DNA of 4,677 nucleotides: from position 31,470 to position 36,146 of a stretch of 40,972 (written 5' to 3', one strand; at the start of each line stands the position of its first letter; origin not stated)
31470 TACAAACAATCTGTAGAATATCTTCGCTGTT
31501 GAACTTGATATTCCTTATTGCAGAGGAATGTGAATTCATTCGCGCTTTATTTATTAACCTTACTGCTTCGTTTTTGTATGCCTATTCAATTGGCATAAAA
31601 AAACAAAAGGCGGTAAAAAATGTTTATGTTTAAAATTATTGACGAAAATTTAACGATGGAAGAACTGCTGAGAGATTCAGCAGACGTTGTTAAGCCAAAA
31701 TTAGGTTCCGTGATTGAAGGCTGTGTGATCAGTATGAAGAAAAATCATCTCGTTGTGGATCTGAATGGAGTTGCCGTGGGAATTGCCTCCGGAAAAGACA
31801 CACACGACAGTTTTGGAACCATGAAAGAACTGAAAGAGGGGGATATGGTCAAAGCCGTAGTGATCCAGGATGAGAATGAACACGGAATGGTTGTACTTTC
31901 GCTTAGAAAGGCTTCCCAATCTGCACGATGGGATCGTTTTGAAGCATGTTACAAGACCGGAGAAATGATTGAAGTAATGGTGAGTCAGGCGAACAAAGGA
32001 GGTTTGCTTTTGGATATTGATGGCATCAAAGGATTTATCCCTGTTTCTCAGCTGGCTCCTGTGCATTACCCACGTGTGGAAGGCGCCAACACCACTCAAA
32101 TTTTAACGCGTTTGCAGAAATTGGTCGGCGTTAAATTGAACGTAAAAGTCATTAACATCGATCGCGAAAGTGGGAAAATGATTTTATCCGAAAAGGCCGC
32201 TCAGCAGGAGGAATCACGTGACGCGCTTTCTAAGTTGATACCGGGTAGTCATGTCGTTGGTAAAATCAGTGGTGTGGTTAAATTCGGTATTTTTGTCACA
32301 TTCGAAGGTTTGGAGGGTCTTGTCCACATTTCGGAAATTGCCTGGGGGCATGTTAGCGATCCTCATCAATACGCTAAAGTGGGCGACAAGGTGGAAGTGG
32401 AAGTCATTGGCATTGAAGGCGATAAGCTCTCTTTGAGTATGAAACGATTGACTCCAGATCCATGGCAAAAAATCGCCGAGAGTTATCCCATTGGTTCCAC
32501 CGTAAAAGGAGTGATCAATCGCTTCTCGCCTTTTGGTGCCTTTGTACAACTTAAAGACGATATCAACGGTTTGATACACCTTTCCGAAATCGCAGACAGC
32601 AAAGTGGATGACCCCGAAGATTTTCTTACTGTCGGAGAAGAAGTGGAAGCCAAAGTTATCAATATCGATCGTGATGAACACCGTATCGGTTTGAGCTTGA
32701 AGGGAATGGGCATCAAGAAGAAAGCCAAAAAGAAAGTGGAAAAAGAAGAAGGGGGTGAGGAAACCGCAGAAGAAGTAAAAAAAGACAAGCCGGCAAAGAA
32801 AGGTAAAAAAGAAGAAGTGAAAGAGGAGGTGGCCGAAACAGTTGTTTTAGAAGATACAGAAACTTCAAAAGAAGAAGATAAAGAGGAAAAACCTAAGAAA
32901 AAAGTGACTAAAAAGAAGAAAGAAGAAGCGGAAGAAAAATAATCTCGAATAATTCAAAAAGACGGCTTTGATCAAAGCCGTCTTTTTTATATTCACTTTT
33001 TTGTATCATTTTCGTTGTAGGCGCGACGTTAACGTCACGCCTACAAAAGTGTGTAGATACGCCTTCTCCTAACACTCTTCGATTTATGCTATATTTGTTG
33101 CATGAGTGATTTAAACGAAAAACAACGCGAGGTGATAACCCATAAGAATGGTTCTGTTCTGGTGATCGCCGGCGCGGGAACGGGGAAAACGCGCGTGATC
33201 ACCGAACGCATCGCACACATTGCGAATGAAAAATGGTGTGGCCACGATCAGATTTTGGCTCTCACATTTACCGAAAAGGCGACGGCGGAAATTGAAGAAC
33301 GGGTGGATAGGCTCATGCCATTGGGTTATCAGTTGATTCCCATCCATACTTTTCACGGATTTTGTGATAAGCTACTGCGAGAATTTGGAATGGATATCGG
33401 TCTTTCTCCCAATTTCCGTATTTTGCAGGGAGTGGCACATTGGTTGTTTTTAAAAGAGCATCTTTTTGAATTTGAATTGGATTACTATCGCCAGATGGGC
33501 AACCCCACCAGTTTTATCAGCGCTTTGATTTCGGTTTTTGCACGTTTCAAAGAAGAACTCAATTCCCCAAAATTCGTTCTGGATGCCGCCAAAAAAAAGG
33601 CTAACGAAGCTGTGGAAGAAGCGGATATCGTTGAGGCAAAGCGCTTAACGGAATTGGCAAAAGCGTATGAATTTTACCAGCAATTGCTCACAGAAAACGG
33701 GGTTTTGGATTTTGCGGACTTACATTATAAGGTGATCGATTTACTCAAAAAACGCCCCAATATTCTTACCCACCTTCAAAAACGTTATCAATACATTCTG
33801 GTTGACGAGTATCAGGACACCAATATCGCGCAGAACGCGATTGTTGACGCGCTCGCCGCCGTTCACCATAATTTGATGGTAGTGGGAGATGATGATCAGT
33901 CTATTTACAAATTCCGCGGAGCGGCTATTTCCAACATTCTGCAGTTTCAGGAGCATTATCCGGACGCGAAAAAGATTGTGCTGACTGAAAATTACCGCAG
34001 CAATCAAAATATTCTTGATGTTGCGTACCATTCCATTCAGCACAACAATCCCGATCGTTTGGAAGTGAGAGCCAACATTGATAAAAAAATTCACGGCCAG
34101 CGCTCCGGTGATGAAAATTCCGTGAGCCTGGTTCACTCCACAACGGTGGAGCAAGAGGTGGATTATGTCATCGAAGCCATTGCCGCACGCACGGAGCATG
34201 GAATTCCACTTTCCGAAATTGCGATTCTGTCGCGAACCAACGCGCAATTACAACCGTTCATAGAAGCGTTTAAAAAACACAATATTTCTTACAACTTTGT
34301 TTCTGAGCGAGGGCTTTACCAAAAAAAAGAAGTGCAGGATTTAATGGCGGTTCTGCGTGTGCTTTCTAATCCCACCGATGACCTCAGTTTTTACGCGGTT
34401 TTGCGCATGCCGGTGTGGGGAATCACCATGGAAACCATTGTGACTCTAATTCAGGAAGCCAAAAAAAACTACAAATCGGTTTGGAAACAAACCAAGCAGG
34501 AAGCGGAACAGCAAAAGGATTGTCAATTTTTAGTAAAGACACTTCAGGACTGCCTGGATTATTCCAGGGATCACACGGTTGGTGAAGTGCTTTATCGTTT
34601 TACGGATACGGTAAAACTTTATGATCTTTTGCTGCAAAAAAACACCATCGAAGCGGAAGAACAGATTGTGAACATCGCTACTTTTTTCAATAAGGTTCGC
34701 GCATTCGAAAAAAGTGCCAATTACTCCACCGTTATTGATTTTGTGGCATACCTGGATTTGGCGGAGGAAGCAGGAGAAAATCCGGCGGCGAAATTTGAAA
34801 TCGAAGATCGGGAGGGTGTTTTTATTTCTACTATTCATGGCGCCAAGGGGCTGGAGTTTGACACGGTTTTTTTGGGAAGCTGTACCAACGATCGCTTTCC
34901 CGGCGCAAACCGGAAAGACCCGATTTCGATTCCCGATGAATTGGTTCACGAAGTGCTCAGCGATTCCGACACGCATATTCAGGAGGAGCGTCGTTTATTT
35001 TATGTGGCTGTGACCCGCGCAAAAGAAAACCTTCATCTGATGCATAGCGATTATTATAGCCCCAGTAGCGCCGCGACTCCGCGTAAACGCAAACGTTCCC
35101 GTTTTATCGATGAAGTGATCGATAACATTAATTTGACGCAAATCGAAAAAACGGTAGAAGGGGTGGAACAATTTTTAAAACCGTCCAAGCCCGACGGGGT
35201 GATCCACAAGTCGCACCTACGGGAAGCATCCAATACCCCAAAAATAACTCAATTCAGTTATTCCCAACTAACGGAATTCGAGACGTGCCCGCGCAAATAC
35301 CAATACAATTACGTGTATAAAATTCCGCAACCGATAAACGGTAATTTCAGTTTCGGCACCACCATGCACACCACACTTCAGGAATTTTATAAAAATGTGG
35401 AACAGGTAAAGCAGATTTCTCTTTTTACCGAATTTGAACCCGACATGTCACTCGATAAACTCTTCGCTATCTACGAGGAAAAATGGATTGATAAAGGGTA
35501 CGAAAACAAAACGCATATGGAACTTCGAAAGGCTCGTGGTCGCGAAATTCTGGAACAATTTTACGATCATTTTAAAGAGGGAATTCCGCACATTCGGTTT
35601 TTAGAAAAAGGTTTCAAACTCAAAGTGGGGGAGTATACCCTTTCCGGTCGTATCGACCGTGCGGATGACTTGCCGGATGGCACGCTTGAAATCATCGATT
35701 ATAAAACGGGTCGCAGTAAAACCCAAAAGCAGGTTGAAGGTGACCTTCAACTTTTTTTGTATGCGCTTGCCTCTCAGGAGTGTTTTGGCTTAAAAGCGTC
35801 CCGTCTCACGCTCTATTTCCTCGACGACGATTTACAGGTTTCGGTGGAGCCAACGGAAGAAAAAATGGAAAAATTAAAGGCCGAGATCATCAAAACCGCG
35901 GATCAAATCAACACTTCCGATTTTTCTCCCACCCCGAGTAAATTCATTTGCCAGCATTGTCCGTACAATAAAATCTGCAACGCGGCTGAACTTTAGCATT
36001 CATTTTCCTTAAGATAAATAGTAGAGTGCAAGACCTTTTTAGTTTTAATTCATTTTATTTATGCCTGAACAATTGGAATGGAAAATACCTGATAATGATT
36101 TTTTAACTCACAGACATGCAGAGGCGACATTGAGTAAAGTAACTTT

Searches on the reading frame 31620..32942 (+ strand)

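Call 8: search_protein_families(library=pfam, proteins=[window:31620-32942:+], max_evalue=0.001)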
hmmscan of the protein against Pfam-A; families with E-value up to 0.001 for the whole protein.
window:31620-32942:+ (440 aa): 5 families
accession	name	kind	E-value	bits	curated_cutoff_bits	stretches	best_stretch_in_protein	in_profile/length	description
PF00575.29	S1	-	5.9e-44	148.8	22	3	290-361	3-74/74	S1 RNA binding domain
PF23459.1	S1_RRP5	-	1.6e-12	48.2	27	1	292-360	4-72/72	RRP5 S1 domain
PF21543.3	CvfB_2nd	-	1.7e-08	34.7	27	0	294-361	16-75/76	Virulence regulatory factor CvfB, second domain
PF24685.1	OB_RRP5_4th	-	6.2e-06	26.6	31.5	0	314-349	36-71/92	RRP5 OB-fold domain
PF21710.3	Spt6_S1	-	2.5e-05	24.9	27.5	0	292-361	17-87/91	Spt6, S1/OB domain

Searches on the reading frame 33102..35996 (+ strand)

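Call 61: search_protein_families(library=pfam, proteins=[window:33102-35996:+], max_evalue=0.001)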
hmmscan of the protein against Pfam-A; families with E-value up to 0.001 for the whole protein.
window:33102-35996:+ (964 aa): 10 families
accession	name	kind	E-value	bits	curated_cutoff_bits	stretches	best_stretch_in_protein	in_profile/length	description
PF00580.27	UvrD-helicase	-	2.5e-74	250.8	23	1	4-287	1-271/271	UvrD/REP helicase N-terminal domain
PF13361.12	UvrD_C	-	3.3e-57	194.9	25.6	1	292-647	1-346/350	UvrD-like helicase C-terminal domain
PF12705.13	PDDEXK_1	-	6.6e-41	141.3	22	1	717-960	1-247/247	PD-(D/E)XK nuclease superfamily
PF13245.12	AAA_19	-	2.2e-24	86.6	25.1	1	8-272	1-134/134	AAA domain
PF13538.12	UvrD_C_2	-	1e-11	44.9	27.4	1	619-647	24-52/52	UvrD-like helicase C-terminal domain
PF13604.12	AAA_30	-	1e-08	35.6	27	0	4-68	2-66/191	AAA domain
PF01930.23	Cas_Cas4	-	4.6e-08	33.7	22.7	1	848-960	53-159/160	Domain of unknown function DUF83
PF01443.25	Viral_helicase1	-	7.7e-08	32.9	21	0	619-647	197-227/228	Viral superfamily 1 RNA helicase core domain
PF13087.12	AAA_12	-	3.6e-06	27.1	27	0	505-646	97-190/195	AAA domain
PF13086.12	AAA_11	-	0.00074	19.8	27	0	4-70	2-74/257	AAA domain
